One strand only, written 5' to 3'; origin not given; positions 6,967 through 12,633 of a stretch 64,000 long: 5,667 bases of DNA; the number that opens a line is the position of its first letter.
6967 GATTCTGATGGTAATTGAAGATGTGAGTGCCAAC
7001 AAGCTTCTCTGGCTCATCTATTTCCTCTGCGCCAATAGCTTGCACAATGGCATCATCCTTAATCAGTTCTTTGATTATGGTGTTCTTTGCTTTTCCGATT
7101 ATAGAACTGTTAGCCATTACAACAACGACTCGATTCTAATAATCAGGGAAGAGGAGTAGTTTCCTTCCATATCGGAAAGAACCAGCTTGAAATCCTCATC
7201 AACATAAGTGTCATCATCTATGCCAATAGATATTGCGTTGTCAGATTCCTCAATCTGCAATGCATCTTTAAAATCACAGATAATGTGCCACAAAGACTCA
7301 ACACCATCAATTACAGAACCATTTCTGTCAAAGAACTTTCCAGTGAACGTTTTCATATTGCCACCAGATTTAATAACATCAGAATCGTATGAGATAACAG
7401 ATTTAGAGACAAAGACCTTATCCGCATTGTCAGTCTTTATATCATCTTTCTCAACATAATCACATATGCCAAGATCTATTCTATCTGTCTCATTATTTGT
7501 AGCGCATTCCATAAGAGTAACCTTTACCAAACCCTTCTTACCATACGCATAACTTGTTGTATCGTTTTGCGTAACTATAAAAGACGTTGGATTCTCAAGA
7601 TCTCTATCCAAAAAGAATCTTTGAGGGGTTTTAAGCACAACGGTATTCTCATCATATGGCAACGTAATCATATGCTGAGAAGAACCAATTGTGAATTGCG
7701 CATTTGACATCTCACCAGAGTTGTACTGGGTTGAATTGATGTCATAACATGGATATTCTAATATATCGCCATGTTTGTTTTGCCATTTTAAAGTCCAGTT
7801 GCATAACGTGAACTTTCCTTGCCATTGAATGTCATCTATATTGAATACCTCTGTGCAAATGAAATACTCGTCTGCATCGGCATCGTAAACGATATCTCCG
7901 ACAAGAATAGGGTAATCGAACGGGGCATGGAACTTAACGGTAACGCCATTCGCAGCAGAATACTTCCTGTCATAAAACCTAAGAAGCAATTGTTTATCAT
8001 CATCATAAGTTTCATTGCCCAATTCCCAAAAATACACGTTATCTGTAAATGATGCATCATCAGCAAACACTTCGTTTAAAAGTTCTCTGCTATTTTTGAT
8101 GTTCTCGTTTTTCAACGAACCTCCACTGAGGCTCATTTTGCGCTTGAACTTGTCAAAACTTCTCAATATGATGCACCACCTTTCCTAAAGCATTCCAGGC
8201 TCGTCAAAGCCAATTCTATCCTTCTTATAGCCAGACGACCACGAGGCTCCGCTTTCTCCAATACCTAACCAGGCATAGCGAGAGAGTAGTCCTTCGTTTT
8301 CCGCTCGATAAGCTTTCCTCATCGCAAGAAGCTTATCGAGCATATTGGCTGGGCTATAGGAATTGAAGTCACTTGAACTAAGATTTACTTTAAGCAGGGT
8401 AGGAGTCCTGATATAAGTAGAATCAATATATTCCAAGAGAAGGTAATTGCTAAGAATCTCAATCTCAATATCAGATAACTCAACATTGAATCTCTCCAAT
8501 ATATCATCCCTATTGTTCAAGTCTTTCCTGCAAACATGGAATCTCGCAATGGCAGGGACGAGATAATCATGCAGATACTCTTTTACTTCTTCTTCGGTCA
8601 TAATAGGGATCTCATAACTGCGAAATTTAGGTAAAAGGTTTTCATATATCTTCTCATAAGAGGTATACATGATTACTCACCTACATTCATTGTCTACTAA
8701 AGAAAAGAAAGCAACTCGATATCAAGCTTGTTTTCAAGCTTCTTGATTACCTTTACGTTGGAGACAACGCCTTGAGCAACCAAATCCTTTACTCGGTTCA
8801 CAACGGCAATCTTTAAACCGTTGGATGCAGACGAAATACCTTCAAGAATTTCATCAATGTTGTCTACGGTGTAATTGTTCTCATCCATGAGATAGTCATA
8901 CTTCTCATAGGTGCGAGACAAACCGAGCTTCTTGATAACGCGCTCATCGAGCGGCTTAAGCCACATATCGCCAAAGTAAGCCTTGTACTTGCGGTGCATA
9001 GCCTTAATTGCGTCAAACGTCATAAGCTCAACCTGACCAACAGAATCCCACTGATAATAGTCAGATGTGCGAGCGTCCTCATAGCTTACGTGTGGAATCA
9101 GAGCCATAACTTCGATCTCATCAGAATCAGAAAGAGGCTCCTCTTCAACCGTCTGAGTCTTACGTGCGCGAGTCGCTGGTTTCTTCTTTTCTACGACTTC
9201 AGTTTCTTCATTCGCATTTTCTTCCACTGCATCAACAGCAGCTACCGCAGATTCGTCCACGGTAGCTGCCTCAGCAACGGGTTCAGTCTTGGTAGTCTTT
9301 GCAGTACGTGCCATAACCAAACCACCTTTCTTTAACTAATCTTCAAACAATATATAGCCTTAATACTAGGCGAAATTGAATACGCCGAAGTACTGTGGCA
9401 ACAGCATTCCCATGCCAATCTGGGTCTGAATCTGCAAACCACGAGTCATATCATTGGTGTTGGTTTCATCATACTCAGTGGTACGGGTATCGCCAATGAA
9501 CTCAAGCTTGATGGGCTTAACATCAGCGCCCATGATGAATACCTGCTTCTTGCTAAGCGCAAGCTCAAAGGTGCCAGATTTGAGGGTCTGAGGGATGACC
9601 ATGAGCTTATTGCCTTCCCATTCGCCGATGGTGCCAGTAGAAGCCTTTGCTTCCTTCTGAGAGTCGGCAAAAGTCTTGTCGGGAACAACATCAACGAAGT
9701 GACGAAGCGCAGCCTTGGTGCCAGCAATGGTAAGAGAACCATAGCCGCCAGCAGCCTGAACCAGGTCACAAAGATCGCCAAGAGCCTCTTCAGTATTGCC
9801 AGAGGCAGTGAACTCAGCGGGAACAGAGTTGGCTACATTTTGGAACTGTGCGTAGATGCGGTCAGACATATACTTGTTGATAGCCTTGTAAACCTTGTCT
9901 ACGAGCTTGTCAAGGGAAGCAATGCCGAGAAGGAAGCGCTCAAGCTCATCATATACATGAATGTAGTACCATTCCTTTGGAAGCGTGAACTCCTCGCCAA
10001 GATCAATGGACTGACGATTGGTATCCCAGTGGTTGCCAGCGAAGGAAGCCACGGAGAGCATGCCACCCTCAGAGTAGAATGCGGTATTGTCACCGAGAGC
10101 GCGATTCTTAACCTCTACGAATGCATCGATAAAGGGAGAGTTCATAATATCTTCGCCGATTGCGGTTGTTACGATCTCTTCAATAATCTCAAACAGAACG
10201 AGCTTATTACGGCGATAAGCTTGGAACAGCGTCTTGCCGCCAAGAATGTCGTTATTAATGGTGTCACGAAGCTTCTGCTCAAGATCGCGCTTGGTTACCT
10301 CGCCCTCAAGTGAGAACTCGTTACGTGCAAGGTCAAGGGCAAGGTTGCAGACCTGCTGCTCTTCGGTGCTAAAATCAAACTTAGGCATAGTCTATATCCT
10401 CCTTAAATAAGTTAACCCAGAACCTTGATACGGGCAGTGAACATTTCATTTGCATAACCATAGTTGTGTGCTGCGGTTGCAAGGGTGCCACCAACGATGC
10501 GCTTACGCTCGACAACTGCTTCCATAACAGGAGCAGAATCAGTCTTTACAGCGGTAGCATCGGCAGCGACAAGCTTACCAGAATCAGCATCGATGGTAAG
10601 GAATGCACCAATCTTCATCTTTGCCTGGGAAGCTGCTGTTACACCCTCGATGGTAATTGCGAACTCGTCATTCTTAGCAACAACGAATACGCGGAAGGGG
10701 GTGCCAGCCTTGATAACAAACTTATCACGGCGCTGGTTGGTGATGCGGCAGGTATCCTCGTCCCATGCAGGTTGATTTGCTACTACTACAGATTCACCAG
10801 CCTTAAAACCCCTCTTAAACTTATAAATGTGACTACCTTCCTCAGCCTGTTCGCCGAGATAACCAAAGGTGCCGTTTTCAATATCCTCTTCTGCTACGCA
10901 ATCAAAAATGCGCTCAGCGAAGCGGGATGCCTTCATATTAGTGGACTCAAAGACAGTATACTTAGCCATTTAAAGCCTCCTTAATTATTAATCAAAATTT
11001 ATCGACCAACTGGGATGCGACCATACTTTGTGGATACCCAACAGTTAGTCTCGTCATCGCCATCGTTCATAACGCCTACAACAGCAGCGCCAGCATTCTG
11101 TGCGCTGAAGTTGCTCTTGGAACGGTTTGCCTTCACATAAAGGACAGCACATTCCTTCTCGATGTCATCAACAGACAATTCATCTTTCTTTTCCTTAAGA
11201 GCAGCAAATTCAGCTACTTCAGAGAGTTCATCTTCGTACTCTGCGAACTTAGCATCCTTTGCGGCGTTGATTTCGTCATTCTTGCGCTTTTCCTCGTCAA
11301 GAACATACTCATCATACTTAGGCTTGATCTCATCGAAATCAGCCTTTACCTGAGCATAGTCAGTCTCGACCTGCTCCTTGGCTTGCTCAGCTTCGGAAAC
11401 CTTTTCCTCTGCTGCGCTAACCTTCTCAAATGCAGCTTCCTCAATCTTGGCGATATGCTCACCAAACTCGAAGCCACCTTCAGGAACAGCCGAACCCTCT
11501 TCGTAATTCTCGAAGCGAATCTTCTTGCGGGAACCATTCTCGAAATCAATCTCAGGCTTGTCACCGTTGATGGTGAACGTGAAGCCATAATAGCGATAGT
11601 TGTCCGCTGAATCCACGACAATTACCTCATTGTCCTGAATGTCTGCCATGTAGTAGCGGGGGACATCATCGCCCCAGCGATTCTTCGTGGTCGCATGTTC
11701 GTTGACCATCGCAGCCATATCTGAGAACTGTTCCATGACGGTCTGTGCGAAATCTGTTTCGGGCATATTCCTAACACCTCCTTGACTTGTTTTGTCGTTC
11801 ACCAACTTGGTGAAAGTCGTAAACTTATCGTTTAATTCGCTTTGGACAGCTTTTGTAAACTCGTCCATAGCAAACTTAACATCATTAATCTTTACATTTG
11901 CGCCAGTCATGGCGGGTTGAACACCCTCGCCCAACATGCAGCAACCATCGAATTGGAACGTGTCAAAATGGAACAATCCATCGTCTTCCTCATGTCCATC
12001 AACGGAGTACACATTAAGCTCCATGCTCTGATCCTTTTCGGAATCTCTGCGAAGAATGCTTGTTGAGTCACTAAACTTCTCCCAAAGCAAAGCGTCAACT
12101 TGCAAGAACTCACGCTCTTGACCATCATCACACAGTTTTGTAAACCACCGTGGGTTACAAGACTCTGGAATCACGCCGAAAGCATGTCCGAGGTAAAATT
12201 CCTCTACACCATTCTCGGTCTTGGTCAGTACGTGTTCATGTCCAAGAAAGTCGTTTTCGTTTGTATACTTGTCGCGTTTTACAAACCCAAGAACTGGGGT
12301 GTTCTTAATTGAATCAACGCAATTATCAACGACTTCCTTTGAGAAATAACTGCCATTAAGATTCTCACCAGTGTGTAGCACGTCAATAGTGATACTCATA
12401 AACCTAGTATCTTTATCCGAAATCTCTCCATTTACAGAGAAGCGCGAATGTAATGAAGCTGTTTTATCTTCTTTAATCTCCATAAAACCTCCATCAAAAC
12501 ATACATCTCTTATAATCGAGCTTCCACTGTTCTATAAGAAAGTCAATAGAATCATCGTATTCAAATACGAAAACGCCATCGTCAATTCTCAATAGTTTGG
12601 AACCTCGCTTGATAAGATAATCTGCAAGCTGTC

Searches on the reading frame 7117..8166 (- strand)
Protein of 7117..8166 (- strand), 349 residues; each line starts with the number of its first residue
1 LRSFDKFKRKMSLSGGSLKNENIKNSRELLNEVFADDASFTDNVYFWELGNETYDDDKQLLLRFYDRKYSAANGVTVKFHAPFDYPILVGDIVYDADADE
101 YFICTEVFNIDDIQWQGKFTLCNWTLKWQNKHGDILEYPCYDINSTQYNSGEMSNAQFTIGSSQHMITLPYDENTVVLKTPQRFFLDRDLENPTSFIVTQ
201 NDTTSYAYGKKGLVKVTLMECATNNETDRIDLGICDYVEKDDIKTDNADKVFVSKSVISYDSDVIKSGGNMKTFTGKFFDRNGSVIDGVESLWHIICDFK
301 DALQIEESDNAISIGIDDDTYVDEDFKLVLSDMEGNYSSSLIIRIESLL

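Call 84: search_protein_families(library=phrogs, proteins=[window:7117-8166:-], max_evalue=0.00001)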
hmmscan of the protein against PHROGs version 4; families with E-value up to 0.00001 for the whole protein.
window:7117-8166:- (349 aa): 2 families
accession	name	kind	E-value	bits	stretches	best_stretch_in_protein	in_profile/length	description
phrog_5251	-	unknown function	6.4e-12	46.4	1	1-247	1-240/244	-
phrog_16444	-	unknown function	1.1e-10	41.6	1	89-241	71-212/397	-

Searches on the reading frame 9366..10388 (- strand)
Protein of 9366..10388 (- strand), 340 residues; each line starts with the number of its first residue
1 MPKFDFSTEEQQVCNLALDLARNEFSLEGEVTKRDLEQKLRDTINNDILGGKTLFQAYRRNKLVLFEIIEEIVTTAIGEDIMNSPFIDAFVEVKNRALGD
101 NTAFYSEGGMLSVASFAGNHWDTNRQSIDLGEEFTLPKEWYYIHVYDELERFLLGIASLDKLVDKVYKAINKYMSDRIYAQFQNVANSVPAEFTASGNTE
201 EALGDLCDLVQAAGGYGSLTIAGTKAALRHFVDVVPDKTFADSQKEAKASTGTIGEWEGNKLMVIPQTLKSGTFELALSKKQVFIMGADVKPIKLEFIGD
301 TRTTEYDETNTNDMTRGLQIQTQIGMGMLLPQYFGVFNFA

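Call 84: search_protein_families(library=phrogs, proteins=[window:9366-10388:-], max_evalue=0.00001)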
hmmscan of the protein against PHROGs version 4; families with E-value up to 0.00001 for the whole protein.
window:9366-10388:- (340 aa): 3 families
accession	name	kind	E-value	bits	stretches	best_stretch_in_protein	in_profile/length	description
phrog_4088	-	unknown function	1e-55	190.3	1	9-338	3-330/332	-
phrog_22779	-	unknown function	1.5e-12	48.6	1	144-333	7-198/205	-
phrog_27131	-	unknown function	2.8e-07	31.8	1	29-117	22-109/119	-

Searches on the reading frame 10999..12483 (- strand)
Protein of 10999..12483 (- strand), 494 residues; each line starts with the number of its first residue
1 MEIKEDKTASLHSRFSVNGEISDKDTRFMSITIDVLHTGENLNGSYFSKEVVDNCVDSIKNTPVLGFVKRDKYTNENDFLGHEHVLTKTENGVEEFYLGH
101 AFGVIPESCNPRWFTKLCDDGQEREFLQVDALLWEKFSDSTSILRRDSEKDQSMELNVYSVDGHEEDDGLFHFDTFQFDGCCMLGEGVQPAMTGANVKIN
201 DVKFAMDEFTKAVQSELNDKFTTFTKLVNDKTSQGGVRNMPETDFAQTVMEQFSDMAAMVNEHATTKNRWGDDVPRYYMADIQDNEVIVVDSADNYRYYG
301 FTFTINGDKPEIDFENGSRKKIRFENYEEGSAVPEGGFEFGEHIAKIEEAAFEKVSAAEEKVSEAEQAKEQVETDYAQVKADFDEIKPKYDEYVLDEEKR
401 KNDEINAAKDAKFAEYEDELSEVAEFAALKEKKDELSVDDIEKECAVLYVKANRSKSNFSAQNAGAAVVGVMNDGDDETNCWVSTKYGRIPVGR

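Call 84: search_protein_families(library=phrogs, proteins=[window:10999-12483:-], max_evalue=0.00001)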
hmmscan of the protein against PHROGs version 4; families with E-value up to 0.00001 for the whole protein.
window:10999-12483:- (494 aa): 1 family
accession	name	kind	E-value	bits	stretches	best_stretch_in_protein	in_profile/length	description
phrog_3313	-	unknown function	2.7e-66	225.6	1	16-457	10-440/480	-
